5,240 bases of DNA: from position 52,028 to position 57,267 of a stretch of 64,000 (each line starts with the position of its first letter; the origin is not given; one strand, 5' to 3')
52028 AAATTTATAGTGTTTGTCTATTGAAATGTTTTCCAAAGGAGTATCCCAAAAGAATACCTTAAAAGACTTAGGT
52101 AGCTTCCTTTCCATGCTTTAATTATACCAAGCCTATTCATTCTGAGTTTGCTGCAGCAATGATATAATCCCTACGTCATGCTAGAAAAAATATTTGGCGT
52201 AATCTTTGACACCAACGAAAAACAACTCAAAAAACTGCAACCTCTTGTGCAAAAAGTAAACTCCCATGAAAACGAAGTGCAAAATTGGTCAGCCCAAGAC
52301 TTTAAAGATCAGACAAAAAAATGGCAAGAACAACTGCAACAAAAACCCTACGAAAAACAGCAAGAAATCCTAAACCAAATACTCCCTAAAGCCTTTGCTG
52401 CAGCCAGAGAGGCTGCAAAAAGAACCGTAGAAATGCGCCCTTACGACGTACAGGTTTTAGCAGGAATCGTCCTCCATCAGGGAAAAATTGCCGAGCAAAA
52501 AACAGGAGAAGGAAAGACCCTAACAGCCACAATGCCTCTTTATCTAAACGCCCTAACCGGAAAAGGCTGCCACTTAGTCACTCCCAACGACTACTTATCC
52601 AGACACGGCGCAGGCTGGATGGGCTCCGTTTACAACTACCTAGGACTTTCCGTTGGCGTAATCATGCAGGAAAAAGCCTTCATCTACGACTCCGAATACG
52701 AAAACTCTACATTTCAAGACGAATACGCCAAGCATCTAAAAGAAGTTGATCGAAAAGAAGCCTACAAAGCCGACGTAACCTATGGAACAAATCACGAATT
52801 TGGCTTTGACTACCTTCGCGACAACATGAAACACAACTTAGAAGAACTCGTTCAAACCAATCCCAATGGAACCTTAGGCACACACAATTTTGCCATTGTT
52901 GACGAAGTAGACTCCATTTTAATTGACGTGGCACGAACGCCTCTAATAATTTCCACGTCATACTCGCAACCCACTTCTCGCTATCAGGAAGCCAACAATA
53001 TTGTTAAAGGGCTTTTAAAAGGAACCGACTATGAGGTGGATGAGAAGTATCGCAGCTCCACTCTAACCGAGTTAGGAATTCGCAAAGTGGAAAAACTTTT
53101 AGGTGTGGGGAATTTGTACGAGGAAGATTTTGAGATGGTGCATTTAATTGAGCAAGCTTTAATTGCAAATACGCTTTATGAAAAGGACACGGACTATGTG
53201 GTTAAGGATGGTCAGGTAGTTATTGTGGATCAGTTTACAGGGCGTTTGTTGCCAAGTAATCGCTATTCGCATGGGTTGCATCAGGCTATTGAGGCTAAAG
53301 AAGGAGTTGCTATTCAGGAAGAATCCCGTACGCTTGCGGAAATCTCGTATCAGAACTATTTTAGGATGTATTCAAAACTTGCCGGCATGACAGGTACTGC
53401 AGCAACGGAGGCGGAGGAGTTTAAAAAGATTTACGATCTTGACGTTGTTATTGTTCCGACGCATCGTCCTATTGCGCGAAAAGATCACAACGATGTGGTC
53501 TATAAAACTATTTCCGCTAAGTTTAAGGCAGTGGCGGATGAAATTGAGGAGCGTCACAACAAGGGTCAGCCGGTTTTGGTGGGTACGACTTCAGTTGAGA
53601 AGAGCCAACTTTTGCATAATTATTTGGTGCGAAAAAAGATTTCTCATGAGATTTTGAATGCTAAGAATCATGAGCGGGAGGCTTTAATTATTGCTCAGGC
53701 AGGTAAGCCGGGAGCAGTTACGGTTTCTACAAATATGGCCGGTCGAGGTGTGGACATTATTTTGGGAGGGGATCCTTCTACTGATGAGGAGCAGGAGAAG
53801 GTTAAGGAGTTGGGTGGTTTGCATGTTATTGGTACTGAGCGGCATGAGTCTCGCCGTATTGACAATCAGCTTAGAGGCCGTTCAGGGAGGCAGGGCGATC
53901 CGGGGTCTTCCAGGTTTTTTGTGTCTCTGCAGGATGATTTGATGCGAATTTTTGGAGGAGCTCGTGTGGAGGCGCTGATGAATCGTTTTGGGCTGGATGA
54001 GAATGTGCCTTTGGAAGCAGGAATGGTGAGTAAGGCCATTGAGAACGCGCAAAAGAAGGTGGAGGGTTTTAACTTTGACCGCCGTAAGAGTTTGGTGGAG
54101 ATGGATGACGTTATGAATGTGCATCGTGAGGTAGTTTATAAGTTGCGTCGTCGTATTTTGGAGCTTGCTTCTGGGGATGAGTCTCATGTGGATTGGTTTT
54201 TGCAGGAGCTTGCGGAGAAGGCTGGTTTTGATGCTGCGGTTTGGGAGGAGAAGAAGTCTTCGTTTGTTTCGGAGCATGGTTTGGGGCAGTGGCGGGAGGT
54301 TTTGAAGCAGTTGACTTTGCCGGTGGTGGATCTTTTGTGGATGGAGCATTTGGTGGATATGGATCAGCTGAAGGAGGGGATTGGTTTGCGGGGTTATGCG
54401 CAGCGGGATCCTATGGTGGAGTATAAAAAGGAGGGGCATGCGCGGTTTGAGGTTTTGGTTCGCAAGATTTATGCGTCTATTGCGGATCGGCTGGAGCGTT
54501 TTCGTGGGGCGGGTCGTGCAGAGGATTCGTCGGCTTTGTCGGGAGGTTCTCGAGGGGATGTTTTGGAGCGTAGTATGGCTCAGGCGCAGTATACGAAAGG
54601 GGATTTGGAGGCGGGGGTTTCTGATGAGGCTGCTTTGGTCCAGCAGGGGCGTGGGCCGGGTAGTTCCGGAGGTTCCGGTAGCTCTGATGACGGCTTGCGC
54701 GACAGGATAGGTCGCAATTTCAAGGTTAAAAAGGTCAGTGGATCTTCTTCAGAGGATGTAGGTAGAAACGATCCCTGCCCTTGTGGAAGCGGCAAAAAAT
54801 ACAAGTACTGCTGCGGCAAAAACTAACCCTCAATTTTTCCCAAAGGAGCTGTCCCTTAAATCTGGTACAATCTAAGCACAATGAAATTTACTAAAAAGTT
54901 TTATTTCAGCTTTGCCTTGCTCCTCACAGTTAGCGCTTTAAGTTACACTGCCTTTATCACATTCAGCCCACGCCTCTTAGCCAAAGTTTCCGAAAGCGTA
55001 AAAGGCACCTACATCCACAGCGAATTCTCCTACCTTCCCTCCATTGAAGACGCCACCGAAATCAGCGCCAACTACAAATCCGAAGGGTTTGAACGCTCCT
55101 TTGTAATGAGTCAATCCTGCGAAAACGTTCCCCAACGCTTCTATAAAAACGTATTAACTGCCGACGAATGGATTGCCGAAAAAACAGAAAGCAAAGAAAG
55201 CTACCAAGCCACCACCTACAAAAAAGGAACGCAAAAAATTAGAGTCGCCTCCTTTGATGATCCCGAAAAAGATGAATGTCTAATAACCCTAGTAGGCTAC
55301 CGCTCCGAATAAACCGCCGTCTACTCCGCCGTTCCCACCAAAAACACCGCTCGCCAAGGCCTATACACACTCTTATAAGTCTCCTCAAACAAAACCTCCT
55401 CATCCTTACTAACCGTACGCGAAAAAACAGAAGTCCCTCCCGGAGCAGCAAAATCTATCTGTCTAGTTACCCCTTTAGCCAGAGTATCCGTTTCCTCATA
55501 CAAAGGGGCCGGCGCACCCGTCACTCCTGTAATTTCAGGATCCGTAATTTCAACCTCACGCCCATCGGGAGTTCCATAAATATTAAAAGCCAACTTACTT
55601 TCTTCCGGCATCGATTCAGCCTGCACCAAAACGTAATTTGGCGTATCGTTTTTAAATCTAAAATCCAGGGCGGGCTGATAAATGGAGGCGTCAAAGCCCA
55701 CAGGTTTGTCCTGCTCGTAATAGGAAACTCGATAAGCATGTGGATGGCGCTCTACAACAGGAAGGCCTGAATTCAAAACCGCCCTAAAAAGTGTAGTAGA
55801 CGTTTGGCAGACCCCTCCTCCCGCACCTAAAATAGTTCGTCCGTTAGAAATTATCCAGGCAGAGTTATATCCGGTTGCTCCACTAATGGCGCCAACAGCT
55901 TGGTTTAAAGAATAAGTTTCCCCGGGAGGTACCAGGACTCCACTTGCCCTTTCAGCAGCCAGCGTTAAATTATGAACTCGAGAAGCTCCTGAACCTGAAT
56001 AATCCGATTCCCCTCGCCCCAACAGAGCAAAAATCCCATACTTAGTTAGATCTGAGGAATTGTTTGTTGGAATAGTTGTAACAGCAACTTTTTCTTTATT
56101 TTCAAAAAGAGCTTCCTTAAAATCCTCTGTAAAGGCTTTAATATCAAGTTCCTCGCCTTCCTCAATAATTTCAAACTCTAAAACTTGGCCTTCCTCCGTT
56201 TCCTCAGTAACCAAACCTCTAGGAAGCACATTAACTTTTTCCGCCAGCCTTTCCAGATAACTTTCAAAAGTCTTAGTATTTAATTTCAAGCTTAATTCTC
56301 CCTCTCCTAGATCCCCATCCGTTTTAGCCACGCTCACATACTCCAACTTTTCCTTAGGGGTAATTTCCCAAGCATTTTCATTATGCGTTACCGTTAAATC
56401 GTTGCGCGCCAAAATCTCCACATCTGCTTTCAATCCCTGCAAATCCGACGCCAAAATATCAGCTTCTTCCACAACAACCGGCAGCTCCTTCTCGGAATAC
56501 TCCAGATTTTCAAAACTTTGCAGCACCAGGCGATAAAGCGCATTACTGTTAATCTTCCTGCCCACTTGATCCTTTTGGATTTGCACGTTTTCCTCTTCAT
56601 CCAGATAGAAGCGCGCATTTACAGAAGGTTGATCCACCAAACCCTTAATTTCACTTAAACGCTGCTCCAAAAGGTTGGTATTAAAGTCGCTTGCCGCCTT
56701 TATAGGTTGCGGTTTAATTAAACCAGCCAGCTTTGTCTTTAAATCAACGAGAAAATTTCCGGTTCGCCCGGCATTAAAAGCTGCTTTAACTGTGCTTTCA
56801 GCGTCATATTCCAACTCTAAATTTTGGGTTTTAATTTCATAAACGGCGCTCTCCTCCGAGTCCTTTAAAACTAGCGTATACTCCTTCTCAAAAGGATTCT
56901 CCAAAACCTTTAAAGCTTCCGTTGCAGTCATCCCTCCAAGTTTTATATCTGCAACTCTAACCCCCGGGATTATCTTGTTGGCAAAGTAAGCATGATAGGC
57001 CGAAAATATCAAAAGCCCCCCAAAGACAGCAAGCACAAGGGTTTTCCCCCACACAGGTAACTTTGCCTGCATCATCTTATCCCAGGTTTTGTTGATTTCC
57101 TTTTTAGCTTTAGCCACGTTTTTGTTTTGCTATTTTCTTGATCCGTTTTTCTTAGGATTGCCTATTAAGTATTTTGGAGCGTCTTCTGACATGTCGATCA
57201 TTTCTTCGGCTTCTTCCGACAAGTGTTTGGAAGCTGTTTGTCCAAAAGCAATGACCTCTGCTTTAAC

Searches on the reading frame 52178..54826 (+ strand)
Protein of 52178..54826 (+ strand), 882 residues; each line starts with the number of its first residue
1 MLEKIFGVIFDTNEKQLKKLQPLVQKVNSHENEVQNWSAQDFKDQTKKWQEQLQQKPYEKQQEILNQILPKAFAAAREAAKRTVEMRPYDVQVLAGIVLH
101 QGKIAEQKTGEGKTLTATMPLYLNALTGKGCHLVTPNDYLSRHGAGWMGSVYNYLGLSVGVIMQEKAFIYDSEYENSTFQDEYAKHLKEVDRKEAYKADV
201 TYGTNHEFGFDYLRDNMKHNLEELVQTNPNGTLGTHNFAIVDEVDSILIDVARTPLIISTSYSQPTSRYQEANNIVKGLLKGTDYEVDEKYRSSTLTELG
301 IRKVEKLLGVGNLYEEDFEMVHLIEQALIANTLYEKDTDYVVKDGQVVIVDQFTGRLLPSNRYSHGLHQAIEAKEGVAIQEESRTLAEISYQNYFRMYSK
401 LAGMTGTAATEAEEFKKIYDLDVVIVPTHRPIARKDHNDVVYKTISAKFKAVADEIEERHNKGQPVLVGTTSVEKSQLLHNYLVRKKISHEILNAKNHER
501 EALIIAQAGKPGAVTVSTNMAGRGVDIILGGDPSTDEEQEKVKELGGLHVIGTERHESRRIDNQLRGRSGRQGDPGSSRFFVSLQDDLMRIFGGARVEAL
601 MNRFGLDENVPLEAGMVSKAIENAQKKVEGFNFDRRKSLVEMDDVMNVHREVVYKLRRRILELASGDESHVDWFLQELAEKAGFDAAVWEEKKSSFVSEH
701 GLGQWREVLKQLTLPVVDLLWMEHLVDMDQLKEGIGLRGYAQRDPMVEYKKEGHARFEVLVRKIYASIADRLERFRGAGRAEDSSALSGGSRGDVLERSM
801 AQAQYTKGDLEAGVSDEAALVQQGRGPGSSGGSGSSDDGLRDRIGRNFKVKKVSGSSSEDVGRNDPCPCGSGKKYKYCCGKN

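Call 31: search_protein_families(library=ncbifam, proteins=[window:52178-54826:+], max_evalue=1e-10)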
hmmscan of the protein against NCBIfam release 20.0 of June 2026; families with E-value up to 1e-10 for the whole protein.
window:52178-54826:+ (882 aa): 8 families
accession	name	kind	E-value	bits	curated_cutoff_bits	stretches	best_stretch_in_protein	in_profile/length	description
NF009538.1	PRK12904.1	equivalog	2.1e-300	998.6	814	2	9-680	6-666/814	preprotein translocase subunit SecA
TIGR00963.1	secA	equivalog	1.8e-282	939.3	800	2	27-666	1-637/787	preprotein translocase subunit SecA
NF006630.0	PRK09200.1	subfamily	1.5e-250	833.5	862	2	10-679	7-638/789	preprotein translocase subunit SecA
NF009536.0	PRK12901.1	equivalog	1.3e-245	818.2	1493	3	312-661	482-822/1118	preprotein translocase subunit SecA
TIGR04397.1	SecA2_Bac_anthr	exception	7.6e-233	775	1085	2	11-663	7-617/774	accessory Sec system translocase SecA2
TIGR03714.1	secA2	equivalog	2.2e-206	687.6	930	1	13-699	2-656/762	accessory Sec system translocase SecA2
NF012136.0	SecA2_Lm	equivalog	1.8e-189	631.4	1100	1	14-682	8-635/776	accessory Sec system translocase SecA2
TIGR04221.1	SecA2_Mycobac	equivalog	7e-173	576.7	725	1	11-769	11-710/762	accessory Sec system translocase SecA2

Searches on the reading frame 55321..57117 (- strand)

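Call 31: search_protein_families(library=ncbifam, proteins=[window:55321-57117:-], max_evalue=1e-10)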
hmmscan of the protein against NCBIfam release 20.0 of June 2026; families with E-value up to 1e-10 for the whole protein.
window:55321-57117:- (598 aa): 3 families
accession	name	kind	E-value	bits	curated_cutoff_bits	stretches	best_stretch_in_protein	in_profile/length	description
NF033128.2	vanW-gen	equivalog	1.5e-21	77.2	365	1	379-495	69-186/271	glycopeptide resistance accessory protein VanW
NF033123.1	vanW-G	exception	1.9e-17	63.9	600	1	379-497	69-188/273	glycopeptide resistance accessory protein VanW-G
NF033122.1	vanW-B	exception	6.9e-14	51.8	610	1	379-493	70-185/275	glycopeptide resistance accessory protein VanW-B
